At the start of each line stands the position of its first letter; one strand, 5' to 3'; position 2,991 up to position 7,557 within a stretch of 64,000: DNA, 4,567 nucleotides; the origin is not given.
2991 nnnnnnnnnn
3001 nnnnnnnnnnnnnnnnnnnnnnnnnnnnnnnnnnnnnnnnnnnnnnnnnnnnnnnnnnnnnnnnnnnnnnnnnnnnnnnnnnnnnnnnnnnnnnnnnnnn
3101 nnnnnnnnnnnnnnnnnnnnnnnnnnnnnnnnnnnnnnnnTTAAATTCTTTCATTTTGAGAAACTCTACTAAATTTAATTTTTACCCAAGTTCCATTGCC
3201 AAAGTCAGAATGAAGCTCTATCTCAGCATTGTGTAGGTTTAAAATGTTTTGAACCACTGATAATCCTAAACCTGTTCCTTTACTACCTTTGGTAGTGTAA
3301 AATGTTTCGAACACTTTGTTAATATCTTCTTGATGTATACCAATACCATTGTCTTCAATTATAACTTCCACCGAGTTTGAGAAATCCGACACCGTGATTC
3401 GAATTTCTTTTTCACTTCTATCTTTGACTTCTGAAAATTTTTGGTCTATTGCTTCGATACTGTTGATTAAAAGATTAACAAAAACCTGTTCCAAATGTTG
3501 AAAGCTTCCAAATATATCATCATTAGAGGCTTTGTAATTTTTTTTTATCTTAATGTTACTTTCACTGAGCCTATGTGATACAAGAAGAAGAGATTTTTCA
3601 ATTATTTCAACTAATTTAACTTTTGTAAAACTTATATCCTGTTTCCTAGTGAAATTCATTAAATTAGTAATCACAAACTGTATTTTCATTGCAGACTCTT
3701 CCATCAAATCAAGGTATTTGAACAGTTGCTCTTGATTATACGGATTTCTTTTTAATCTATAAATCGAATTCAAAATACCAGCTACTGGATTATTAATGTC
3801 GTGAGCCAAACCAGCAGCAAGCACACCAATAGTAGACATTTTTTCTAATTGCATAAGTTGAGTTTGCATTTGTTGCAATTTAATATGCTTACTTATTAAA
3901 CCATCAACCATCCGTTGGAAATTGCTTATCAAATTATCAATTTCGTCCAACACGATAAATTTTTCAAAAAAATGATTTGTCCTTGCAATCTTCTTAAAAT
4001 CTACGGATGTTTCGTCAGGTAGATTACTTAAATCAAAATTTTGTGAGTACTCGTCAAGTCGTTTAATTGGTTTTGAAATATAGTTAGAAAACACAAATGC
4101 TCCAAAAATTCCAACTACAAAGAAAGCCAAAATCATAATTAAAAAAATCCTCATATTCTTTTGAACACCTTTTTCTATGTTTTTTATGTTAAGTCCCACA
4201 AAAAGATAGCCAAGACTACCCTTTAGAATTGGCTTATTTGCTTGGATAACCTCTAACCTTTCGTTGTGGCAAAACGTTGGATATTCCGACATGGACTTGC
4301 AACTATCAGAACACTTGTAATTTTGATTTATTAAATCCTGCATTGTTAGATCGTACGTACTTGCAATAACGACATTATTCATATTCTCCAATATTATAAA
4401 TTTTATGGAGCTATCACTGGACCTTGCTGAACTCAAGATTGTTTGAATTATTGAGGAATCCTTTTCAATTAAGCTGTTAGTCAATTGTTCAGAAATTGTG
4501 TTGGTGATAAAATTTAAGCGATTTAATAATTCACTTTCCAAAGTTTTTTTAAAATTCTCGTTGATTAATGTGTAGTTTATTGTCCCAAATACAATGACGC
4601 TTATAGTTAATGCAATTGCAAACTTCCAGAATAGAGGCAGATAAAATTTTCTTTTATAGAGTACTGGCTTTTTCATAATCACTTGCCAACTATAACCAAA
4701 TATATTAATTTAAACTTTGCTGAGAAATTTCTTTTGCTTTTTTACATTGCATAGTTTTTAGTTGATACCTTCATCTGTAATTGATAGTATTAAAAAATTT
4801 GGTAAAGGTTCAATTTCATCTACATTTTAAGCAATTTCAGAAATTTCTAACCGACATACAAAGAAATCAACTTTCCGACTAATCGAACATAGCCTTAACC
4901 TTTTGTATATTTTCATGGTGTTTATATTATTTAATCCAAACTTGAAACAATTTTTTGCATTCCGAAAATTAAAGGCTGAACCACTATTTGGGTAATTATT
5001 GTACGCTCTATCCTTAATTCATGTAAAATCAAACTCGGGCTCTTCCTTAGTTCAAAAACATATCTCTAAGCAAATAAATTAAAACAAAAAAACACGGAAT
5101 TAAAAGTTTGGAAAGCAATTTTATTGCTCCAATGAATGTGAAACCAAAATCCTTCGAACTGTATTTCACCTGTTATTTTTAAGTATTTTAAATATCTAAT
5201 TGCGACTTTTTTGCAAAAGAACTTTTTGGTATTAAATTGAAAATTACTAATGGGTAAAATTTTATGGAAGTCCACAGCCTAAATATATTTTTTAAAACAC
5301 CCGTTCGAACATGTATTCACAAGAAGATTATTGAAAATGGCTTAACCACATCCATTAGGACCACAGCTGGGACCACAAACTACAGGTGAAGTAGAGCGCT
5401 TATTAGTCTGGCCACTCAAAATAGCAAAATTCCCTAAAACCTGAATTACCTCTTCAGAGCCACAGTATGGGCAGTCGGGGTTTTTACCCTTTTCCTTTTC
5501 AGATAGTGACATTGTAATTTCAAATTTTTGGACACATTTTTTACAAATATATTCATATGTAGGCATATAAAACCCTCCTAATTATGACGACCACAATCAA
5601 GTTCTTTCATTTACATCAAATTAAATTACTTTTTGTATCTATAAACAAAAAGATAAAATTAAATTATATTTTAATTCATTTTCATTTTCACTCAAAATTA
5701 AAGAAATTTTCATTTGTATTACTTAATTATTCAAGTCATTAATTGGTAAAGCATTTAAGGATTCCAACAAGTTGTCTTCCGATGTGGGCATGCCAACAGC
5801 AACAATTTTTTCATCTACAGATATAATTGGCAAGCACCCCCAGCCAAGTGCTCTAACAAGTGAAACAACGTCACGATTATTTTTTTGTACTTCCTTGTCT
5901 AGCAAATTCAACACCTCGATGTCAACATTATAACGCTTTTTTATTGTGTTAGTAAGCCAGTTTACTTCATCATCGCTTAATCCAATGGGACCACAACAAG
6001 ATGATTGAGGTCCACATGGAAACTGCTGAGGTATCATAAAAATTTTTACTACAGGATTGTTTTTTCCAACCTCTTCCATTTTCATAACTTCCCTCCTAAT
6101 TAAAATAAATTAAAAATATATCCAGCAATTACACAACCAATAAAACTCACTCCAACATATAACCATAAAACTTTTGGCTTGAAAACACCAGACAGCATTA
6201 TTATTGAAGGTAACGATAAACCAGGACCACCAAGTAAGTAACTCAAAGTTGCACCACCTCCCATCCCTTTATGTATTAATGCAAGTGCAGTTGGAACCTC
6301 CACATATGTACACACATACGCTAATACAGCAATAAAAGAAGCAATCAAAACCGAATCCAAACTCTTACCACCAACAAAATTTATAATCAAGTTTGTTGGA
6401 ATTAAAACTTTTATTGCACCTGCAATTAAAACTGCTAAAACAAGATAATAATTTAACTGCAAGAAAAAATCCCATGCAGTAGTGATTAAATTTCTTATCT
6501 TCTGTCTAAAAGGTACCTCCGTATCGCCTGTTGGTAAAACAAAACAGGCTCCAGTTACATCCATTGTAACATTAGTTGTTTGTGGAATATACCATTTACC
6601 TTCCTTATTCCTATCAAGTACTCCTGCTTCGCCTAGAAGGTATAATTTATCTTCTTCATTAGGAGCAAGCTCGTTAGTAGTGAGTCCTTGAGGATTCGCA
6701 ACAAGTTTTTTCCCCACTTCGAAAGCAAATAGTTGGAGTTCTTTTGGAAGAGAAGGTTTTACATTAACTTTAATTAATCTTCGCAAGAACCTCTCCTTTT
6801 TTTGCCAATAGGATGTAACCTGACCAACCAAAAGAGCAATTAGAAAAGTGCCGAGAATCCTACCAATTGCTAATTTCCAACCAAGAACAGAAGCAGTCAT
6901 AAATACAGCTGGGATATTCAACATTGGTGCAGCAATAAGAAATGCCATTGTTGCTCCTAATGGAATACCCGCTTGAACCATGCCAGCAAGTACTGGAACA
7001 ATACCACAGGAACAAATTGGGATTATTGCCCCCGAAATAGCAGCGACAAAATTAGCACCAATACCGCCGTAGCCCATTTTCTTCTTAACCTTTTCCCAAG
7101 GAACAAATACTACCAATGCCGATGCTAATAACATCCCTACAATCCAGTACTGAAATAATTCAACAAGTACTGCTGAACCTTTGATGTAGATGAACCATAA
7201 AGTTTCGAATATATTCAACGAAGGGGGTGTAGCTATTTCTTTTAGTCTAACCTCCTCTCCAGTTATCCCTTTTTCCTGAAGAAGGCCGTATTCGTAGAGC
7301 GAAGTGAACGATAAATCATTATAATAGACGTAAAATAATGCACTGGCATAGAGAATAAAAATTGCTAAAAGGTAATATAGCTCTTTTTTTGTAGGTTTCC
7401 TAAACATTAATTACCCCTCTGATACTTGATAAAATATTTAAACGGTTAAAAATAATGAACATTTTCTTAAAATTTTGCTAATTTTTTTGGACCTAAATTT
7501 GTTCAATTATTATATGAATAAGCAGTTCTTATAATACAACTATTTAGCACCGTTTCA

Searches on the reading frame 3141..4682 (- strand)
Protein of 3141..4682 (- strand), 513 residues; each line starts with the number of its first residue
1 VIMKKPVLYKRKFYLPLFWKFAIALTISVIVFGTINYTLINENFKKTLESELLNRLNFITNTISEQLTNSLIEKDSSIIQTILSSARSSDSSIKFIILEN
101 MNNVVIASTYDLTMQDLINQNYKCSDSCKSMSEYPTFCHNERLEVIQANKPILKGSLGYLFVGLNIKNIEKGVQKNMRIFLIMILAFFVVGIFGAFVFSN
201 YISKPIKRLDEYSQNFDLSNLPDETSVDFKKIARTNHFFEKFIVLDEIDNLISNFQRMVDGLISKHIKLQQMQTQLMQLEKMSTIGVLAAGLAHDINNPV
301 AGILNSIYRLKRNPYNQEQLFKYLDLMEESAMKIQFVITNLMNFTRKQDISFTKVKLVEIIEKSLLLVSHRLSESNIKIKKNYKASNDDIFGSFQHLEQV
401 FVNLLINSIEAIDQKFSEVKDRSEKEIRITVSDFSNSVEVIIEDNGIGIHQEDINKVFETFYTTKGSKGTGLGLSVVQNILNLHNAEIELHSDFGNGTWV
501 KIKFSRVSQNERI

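Call 6: search_protein_families(library=pfam, proteins=[window:3141-4682:-])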
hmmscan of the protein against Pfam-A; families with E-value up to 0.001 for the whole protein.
window:3141-4682:- (513 aa): 3 families
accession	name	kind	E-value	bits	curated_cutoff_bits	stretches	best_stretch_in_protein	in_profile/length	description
PF02518.31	HATPase_c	-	1.9e-21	77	26.4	1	395-504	4-107/111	Histidine kinase-, DNA gyrase B-, and HSP90-like ATPase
PF00512.31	HisKA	-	5e-08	33.3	26.9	1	288-348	5-64/66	His Kinase A (phospho-acceptor) domain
PF13589.12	HATPase_c_3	-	0.00075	20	25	0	397-466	3-62/137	Histidine kinase-, DNA gyrase B-, and HSP90-like ATPase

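Call 7: search_protein_families(library=ncbifam, proteins=[window:3141-4682:-])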
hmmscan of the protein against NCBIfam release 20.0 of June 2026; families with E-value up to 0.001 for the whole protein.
window:3141-4682:- (513 aa): 71 families (the best 25 are shown)
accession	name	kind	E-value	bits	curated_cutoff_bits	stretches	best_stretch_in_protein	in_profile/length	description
NF008468.0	PRK11360.1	equivalog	4.2e-53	180.6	646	1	269-510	380-612/616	two-component system sensor histidine kinase AtoS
NF052574.1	HisKinEspCMyxo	equivalog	1.8e-39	135.6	1200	1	269-499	401-630/785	serine histidine kinase EspC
NF007688.0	PRK10364.1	equivalog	2e-39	135.7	479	1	270-504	225-449/460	two-component system sensor histidine kinase ZraS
NF010411.0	PRK13837.1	equivalog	1e-32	113.1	647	1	270-509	435-678/828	two-component system VirA-like sensor kinase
NF047466.1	hybrid_RR_LvrB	exception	2.5e-32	112.5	500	1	243-498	104-368/377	hybrid histidine kinase/response regulator LvrB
NF046020.1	HisKinCckABruc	equivalog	1.6e-31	109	1000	1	270-509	465-710/868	cell cycle histidine kinase CckA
NF047497.1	HK_LIC_12097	equivalog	4e-31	108.1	500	1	258-493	124-354/367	LIC_12097 family sensor histidine kinase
NF046026.1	HisKinCckACaul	equivalog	2.1e-27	95.6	1000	1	270-503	287-529/678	cell cycle histidine kinase CckA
NF046044.1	PnpS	equivalog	3.6e-27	95.4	400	1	271-504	158-389/390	two-component system histidine kinase PnpS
NF038348.1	T2SS_HK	subfamily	3.2e-26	91.9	450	2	323-503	400-570/574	histidine kinase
TIGR02966.1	phoR_proteo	equivalog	3.5e-26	92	334.2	1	274-504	105-333/333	phosphate regulon sensor histidine kinase PhoR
NF008312.0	PRK11100.1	equivalog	1.2e-25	90.3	356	1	150-506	152-474/477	two-component system sensor histidine kinase CreC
NF010076.0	PRK13557.1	subfamily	4.7e-25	88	631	1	272-510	150-398/540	histidine kinase famiy protein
NF041777.1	sens_FixL_Rhizob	equivalog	7.4e-25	87.5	850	1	266-492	243-467/485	sensor protein FixL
NF033092.0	HK_WalK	equivalog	4.6e-24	84.9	725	2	315-503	402-591/594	cell wall metabolism sensor histidine kinase WalK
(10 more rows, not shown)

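Call 79: predict_structure(protein=window:3144-4676:-)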
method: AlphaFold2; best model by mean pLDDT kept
length: 511 residues; sequences in the alignment: 1
mean_pLDDT: 37.3   pTM: 0.22
mean pLDDT of the five models: 37.3, 37.1, 36.1, 33.0, 28.4
residues with pLDDT >= 90: 0; 70-90: 0; 50-70: 41; < 50: 470
segments of 3 or more residues with pLDDT < 50: 1-10, 26-178, 208-511
pLDDT, mean of each block of 10 residues (from residue 1): 45 56 50 44 41 41 36 35 33 33 35 34 34 34 33 31 35 48 58 57 50 46 42 38 38 37 34 31 30 34 35 37 33 35 34 35 34 27 29 31 33 36 32 31 33 35 35 36 38 35 35 34
secondary structure, 60 per line:
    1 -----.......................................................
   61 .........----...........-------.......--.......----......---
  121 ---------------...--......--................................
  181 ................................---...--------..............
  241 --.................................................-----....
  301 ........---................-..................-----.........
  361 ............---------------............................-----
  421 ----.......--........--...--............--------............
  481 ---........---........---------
elements in order: H6-69 H74-84 E92-98 E101-107 H112-117 E136-138 E141-146 H149-212 H227-240 H243-291 H297-308 H312-327 H329-346 H352-372 H388-415 E425-431 E434-441 E444-446 H449-460 H469-480 E484-491 E495-502

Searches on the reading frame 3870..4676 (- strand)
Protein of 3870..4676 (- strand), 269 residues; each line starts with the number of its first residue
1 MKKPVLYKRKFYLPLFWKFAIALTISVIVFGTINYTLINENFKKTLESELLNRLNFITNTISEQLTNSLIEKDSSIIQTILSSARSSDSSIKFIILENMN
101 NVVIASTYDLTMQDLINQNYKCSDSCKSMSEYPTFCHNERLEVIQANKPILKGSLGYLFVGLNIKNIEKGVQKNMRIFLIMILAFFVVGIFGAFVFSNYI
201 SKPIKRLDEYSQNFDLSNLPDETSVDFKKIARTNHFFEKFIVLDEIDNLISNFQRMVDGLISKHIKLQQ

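Call 70: find_homologous_proteins(query=window:3870-4676:-, max_evalue=0.001)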
Query seq(269 aa) (269 aa): 1 proteins with E <= 0.001 among 754 candidates.
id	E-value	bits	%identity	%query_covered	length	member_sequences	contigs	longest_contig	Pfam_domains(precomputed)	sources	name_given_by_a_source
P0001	2.7e-132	458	79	100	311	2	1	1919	-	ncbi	ncbi:MAG: hypothetical protein ACK4SO_03855, partial [Candidatus Kapaibacteriota bacterium]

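Call 77: search_protein_representatives(protein=window:3876-4676:-)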
Query: 267 residues. Proteins with E-value up to 0.001 (for the whole library): 282; up to 1e-10: 59; up to 1e-30: 3. The best 150 are listed.
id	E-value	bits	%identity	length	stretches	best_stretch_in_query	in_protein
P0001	2.1e-131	453.2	79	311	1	1-267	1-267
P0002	2.0e-70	253.5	48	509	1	6-265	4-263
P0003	2.6e-33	132.0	46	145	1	8-147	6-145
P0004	2.0e-29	119.3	36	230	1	8-223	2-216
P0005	3.7e-29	118.4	29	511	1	8-260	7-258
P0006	7.6e-29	117.4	30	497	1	8-266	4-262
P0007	2.3e-28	115.8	31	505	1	9-265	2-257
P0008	2.4e-27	112.4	35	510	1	10-261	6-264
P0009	2.5e-26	109.1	34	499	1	12-261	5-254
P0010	2.6e-26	109.1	31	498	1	12-266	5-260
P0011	6.6e-25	104.5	32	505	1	9-260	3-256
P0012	1.5e-24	103.3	35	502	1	9-260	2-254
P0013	2.2e-24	102.7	31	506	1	12-260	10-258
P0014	6.9e-24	101.1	31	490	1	10-263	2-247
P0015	2.2e-23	99.5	33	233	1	9-220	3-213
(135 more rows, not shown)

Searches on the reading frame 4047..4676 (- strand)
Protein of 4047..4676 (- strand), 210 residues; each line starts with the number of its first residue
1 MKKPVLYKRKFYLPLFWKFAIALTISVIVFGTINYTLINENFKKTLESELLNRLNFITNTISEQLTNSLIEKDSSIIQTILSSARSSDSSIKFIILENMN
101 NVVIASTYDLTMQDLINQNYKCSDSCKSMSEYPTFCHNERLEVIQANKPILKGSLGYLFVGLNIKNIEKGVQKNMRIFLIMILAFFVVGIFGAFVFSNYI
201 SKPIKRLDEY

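Call 85: predict_structure(alignment_id=A5)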
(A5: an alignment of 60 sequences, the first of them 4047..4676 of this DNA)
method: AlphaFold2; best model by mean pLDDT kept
length: 210 residues; sequences in the alignment: 60
mean_pLDDT: 92.5   pTM: 0.78
mean pLDDT of the five models: 92.5, 92.2, 92.2, 91.9, 91.8
residues with pLDDT >= 90: 180; 70-90: 23; 50-70: 7; < 50: 0
segments of 3 or more residues with pLDDT < 50: none
pLDDT, mean of each block of 10 residues (from residue 1): 84 92 97 95 93 96 96 97 97 96 95 90 66 88 94 95 92 95 97 95 93
secondary structure, 60 per line:
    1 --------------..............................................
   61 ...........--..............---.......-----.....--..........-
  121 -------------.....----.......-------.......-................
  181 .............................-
elements in order: H15-71 H74-87 E91-97 E103-107 H110-119 E134-138 E143-149 E157-163 H165-209

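Call 87: fold_search(model_id=the predicted structure, library=pdb)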
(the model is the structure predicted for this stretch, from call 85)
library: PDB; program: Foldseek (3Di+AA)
matches with E <= 10: 669; with E <= 0.001: 20
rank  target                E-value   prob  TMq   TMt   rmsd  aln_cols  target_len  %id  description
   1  9a5d_A                9.5e-09  1.00  0.65  0.25   7.8       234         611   14  Integrative model of WALK-YYCH by crosslinking MS and deep learning (released 2024-09-18)
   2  5is1                  2.9e-05  1.00  0.48  0.67   4.0       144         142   19  Crystal structure of the extracellular domain of sensor histidine kinase YycG from Staphylococcus aureus at 2.0 Angstrom (released 2016-07-20)
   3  5wbf_C                6.3e-05  1.00  0.35  0.30   8.5       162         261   13  Double CACHE (dCACHE) sensing domain of TlpC chemoreceptor from Helicobacter pylori (released 2017-11-08)
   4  7dud_A                6.7e-05  1.00  0.44  0.58   4.5       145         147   21  Crystal Structure of erWalK (released 2022-01-19)
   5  4ywz_A                1.1e-04  1.00  0.44  0.59   4.4       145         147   21  Crystal structure of the extracellular receptor domain of the essential sensor kinase WalK from Staphylococcus aureus (released 2016-03-30)
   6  5wbf_B                2.4e-04  1.00  0.34  0.29   8.4       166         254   13  Double CACHE (dCACHE) sensing domain of TlpC chemoreceptor from Helicobacter pylori (released 2017-11-08)
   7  6w3o_A                3.0e-04  1.00  0.44  0.39   6.0       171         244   19  Crystal structure of ligand-binding domain of Campylobacter jejuni chemoreceptor Tlp3 in complex with 4-methylisoleuci (released 2020-05-20)
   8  4xmr_A                3.2e-04  1.00  0.44  0.39   6.0       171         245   19  Crystal structure of the sensory domain of the Campylobacter jejuni chemoreceptor Tlp3 (CcmL) with isoleucine bound. (released 2015-11-04)
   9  9ebw_A                3.5e-04  1.00  0.39  0.19   7.5       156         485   12  Chimeric fluorescence biosensor formed from a lactate-binding protein and GFP, bound to lactate (released 2025-03-19)
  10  6w3p_A                3.7e-04  1.00  0.44  0.39   6.0       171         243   19  Crystal structure of ligand-binding domain of Campylobacter jejuni chemoreceptor Tlp3 in complex with beta-methylnorle (released 2020-05-20)
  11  6w3r_A                3.9e-04  1.00  0.43  0.38   6.6       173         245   18  Crystal structure of ligand-binding domain of Campylobacter jejuni chemoreceptor Tlp3 in complex with 3-methylisoleuci (released 2020-05-20)
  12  6w3s_A                4.5e-04  1.00  0.48  0.42   5.6       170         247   19  Crystal structure of ligand-binding domain of Campylobacter jejuni chemoreceptor Tlp3 in complex with L-leucine (released 2020-05-20)
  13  4ywz_B                4.7e-04  1.00  0.38  0.50   5.9       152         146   19  Crystal structure of the extracellular receptor domain of the essential sensor kinase WalK from Staphylococcus aureus (released 2016-03-30)
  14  9ebw_B                5.7e-04  1.00  0.35  0.17   8.6       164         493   14  Chimeric fluorescence biosensor formed from a lactate-binding protein and GFP, bound to lactate (released 2025-03-19)
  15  5wbf_A                6.5e-04  0.98  0.26  0.21  11.9       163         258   13  Double CACHE (dCACHE) sensing domain of TlpC chemoreceptor from Helicobacter pylori (released 2017-11-08)
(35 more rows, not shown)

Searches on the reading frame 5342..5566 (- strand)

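Call 6: search_protein_families(library=pfam, proteins=[window:5342-5566:-])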
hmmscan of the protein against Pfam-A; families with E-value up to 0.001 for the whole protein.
window:5342-5566:- (74 aa): 1 family
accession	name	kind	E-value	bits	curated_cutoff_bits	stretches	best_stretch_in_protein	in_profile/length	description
PF09723.15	Zn_ribbon_8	-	9.4e-11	42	34.4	1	1-43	1-40/41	Zinc ribbon domain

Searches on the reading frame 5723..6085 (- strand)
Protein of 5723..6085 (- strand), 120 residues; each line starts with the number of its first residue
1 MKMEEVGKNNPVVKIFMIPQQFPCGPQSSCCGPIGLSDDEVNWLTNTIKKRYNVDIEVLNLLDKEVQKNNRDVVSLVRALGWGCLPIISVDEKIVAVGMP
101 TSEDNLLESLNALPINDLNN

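Call 6: search_protein_families(library=pfam, proteins=[window:5723-6085:-])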
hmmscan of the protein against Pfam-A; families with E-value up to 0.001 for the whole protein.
window:5723-6085:- (120 aa): 0 families

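Call 7: search_protein_families(library=ncbifam, proteins=[window:5723-6085:-])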
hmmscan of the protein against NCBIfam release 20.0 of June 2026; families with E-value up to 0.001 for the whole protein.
window:5723-6085:- (120 aa): 1 family
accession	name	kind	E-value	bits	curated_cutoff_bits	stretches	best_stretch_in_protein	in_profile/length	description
NF033727.2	chaperon_ArsD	equivalog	0.00081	19.9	90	0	44-106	31-93/97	arsenite efflux transporter metallochaperone ArsD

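Call 92: search_protein_families(library=pfam, proteins=[window:5723-6085:-], max_evalue=0.001)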
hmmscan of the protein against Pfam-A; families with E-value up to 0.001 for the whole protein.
window:5723-6085:- (120 aa): 0 families

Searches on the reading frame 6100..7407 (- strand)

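Call 6: search_protein_families(library=pfam, proteins=[window:6100-7407:-])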
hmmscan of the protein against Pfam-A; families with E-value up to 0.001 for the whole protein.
window:6100-7407:- (435 aa): 1 family
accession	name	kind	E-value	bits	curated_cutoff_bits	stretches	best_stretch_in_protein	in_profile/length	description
PF03773.19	ArsP_1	-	8.9e-63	212.6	32.3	1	80-433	12-293/294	Predicted permease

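Call 7: search_protein_families(library=ncbifam, proteins=[window:6100-7407:-])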
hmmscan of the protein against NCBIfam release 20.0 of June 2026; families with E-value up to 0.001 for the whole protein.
window:6100-7407:- (435 aa): 2 families
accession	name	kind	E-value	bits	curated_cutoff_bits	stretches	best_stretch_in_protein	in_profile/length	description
NF033936.1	CuZnOut_SO0444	equivalog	2.8e-42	145.1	300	1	80-434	4-311/351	SO_0444 family Cu/Zn efflux transporter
NF040736.1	efflux_SaoE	equivalog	4.9e-36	124.7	325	2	85-209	19-143/352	efflux transporter SaoE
